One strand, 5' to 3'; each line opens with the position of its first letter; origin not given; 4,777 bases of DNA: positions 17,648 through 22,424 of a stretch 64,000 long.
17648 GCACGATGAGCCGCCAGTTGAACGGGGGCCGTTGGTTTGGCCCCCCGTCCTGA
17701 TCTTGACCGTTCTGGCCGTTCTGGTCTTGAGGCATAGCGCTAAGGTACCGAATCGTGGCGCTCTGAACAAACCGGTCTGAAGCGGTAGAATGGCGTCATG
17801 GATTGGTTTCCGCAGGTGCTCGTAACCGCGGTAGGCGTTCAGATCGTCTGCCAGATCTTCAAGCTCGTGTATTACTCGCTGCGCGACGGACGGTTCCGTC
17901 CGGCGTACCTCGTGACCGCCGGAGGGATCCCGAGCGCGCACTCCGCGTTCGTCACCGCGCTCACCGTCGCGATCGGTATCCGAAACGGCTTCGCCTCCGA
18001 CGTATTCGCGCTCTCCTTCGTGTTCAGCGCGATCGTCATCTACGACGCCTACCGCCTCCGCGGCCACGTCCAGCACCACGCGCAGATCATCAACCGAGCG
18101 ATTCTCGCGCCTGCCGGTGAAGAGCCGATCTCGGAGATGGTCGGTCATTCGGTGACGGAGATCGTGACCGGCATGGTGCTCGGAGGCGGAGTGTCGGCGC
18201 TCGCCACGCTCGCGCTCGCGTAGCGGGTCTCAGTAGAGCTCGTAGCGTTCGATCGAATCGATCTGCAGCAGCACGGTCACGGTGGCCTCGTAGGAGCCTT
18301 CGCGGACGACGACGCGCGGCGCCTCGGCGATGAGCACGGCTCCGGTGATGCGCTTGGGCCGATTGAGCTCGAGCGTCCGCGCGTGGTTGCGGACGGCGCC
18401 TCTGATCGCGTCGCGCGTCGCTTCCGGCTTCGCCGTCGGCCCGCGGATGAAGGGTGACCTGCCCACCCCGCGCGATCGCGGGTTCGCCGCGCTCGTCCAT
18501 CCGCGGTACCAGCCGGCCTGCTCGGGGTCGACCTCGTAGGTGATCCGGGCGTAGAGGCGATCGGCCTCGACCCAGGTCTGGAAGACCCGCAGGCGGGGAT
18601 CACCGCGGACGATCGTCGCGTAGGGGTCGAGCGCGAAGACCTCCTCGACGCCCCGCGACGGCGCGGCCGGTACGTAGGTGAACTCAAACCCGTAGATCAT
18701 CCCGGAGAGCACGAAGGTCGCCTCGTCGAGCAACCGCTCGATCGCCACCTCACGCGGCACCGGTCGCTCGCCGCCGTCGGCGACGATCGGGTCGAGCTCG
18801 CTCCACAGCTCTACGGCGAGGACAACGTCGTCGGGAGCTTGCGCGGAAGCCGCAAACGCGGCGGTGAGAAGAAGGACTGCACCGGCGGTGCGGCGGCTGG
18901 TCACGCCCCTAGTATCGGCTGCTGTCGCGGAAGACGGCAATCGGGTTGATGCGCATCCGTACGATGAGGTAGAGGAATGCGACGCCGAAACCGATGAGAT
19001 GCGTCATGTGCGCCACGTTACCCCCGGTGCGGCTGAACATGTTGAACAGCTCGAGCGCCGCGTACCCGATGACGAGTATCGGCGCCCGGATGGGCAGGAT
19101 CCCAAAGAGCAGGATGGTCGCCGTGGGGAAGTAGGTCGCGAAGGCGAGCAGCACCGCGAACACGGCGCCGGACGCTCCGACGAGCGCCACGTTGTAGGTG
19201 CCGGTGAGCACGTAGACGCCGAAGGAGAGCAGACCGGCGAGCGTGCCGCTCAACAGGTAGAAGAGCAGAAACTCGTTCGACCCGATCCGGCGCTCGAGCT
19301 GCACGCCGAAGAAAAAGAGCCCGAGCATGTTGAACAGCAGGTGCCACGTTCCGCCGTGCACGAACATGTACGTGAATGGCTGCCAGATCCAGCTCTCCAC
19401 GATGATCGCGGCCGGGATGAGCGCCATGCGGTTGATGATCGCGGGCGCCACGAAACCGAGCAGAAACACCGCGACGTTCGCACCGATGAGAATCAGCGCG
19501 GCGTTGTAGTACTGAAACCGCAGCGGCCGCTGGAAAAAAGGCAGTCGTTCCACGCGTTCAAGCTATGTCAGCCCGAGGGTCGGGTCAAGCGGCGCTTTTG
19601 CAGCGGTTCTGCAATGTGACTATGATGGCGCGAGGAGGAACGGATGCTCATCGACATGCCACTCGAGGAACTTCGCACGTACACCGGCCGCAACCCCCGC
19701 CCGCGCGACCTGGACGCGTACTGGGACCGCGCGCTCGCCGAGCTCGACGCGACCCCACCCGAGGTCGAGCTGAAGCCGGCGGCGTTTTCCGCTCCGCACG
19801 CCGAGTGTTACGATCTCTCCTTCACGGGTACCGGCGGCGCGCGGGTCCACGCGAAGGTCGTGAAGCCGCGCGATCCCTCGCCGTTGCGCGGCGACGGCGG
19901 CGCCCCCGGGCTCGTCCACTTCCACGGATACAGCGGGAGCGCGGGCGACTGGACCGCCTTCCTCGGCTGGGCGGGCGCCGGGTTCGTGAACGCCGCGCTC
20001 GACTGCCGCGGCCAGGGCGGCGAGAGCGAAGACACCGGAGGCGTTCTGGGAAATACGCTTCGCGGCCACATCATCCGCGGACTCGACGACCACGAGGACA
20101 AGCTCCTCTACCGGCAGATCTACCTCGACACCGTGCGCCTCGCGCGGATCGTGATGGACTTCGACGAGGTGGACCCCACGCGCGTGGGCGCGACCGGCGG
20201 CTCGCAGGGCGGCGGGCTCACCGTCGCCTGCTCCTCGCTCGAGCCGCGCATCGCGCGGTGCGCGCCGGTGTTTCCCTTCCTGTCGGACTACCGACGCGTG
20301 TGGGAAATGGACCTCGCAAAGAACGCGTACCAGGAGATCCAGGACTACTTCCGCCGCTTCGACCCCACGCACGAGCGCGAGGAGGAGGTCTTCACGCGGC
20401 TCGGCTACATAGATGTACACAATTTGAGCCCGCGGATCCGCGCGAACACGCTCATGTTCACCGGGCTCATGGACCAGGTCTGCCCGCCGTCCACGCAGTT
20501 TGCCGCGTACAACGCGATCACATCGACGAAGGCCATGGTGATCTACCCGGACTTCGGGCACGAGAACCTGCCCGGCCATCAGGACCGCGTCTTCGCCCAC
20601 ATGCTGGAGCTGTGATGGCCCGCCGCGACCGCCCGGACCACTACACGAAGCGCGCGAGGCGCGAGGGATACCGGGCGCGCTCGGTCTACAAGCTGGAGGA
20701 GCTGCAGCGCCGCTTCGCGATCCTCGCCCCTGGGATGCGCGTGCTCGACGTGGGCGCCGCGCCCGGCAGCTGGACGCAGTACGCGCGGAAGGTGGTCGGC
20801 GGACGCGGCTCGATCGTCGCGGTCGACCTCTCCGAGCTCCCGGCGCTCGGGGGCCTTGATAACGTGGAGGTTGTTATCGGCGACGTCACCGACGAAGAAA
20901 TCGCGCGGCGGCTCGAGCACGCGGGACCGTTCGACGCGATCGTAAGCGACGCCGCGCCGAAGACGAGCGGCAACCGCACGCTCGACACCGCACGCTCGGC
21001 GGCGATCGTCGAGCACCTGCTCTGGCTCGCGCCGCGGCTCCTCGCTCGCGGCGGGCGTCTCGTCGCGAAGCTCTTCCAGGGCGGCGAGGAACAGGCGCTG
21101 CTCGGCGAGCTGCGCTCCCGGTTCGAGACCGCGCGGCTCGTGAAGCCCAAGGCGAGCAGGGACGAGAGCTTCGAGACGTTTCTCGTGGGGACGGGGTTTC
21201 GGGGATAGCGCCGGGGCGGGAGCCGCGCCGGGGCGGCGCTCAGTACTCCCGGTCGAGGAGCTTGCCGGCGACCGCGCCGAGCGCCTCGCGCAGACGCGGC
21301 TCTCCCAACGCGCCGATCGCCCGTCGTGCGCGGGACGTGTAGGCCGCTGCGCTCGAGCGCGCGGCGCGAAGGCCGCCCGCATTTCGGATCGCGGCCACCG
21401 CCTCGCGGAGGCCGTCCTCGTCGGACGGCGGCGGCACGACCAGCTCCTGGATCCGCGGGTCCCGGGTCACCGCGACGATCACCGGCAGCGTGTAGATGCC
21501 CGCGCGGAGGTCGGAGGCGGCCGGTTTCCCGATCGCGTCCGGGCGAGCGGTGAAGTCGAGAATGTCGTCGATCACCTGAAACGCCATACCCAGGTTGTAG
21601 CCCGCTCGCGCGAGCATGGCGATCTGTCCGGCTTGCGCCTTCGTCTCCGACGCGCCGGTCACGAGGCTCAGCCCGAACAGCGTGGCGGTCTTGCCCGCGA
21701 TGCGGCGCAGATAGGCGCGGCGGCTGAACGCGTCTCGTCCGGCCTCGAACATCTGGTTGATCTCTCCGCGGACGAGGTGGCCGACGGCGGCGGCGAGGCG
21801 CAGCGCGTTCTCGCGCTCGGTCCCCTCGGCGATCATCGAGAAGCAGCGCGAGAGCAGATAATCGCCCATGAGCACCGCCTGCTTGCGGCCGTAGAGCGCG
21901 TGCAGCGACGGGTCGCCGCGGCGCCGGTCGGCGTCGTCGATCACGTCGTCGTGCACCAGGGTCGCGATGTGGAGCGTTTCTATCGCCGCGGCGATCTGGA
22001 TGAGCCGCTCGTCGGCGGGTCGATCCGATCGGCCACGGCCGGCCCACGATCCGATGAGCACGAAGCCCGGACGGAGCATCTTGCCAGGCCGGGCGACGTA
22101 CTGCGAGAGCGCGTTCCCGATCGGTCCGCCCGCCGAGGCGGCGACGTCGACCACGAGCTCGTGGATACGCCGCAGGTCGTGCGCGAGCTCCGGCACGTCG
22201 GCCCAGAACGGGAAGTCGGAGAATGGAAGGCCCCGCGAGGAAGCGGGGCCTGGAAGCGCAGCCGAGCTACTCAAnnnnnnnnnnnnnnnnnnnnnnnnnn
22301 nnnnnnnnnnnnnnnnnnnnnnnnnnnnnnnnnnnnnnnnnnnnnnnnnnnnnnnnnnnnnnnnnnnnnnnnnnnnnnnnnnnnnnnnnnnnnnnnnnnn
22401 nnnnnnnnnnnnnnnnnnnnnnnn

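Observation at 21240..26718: FLEET-like block: long NDH-2, polyprenyl synthase, ApbE, flavinylatable lipoprotein and DUF1312 protein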

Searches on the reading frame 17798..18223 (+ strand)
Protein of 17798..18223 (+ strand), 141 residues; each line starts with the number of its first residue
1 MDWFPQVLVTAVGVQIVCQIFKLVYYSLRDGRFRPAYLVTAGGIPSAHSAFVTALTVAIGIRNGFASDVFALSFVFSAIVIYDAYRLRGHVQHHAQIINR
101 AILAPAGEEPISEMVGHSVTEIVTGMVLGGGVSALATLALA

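Call 3: search_protein_families(library=pfam, proteins=[window:17798-18223:+], max_evalue=0.01)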
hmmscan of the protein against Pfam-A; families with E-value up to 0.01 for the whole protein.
window:17798-18223:+ (141 aa): 1 family
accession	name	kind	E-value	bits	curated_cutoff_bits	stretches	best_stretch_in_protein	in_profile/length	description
PF02681.20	DUF212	-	9.2e-36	123.3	26.5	1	6-129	4-123/126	Divergent PAP2 family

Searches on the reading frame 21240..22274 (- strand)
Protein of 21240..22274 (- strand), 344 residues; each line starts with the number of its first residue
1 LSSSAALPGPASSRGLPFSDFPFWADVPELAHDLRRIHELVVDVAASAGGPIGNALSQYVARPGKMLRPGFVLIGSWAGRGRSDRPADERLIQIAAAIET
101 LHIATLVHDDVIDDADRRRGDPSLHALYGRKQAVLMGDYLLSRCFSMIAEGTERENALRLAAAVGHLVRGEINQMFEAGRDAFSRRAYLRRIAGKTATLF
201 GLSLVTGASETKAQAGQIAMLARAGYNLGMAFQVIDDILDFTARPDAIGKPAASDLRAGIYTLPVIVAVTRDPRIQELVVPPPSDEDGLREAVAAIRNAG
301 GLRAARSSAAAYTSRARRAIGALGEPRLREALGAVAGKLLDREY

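Call 3: search_protein_families(library=pfam, proteins=[window:21240-22274:-], max_evalue=0.01)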
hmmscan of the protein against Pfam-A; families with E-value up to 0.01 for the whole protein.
window:21240-22274:- (344 aa): 1 family
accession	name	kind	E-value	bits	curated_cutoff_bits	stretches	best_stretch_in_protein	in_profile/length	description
PF00348.22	polyprenyl_synt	-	7.1e-57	192.9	27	1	54-293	6-248/251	Polyprenyl synthetase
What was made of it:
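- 21240..22274 (-): trans-polyprenyl diphosphate synthase, the DmkB-like part. It probably makes a medium- or long-chain product. Pfam polyprenyl_synt E 7e-57 (call 3).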

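Call 6: search_protein_families(library=ncbifam, proteins=[window:21240-22274:-], max_evalue=0.01)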
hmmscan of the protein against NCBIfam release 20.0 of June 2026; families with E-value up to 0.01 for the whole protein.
window:21240-22274:- (344 aa): 16 families
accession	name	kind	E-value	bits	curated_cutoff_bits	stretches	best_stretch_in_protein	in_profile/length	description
NF045628.1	HxpDPsynlarge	equivalog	8.6e-55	185.9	500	1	34-344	5-311/311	hexaprenyl-diphosphate synthase large subunit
TIGR02748.1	GerC3_HepT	equivalog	6.1e-54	183.3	456.55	1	30-343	9-318/319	heptaprenyl diphosphate synthase component II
NF041169.1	f2_encap_cargo4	exception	4.4e-53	180.7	450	1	59-343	45-333/334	family 2 encapsulin nanocompartment cargo protein polyprenyl transferase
TIGR02749.1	prenyl_cyano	equivalog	4.5e-50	170.5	383.2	1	31-342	11-320/322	solanesyl diphosphate synthase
NF042417.1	NPPPS_Mycobact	equivalog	1.1e-43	149.5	600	1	15-335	10-326/335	nonaprenyl/(2E,6E)-farnesyl/geranylgeranyl diphosphat synthase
NF040698.1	IdsA_Meth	equivalog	1.7e-43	149.1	468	1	58-343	36-327/328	short chain isoprenyl diphosphate synthase IdsA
NF045549.1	GGPPsyn_IdsB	equivalog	2.9e-38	131.8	475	1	58-343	59-345/346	geranylgeranyl diphosphate synthase IdsB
NF041003.1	GGPP_syn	equivalog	6.8e-38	130.6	500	1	60-322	36-302/326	geranylgeranyl diphosphate synthase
NF008140.0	PRK10888.1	equivalog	1.2e-37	130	412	1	54-337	33-316/323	octaprenyl diphosphate synthase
NF040789.2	gerfarn_diphsyn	equivalog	7.3e-32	110.9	560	1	91-344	84-345/345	geranylfarnesyl diphosphate synthase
NF045485.1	FPPsyn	subfamily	1.2e-31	110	275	1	54-269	27-248/288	farnesyl diphosphate synthase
NF045685.1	GGPPSynCrtE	equivalog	7.3e-29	100.7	460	1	64-271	42-255/293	geranylgeranyl diphosphate synthase CrtE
NF040627.1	GFPS_Meth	equivalog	2.5e-23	82.9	600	1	63-242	39-211/285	geranylfarnesyl diphosphate synthase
NF042416.1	GFPPS_Mycobact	equivalog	4.3e-22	78.6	600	1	54-317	32-322/350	bifunctional (2E,6E)-farnesyl/geranyl diphosphate synthase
NF040936.1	hexpp_archaea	equivalog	1.3e-20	73.8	400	1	56-242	33-206/275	hexaprenyl pyrophosphate synthase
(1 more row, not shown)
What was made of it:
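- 21240..22274 (-): The best NCBIfam matches are hexaprenyl, heptaprenyl and solanesyl synthases, all below their equivalog cut-offs (call 6).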
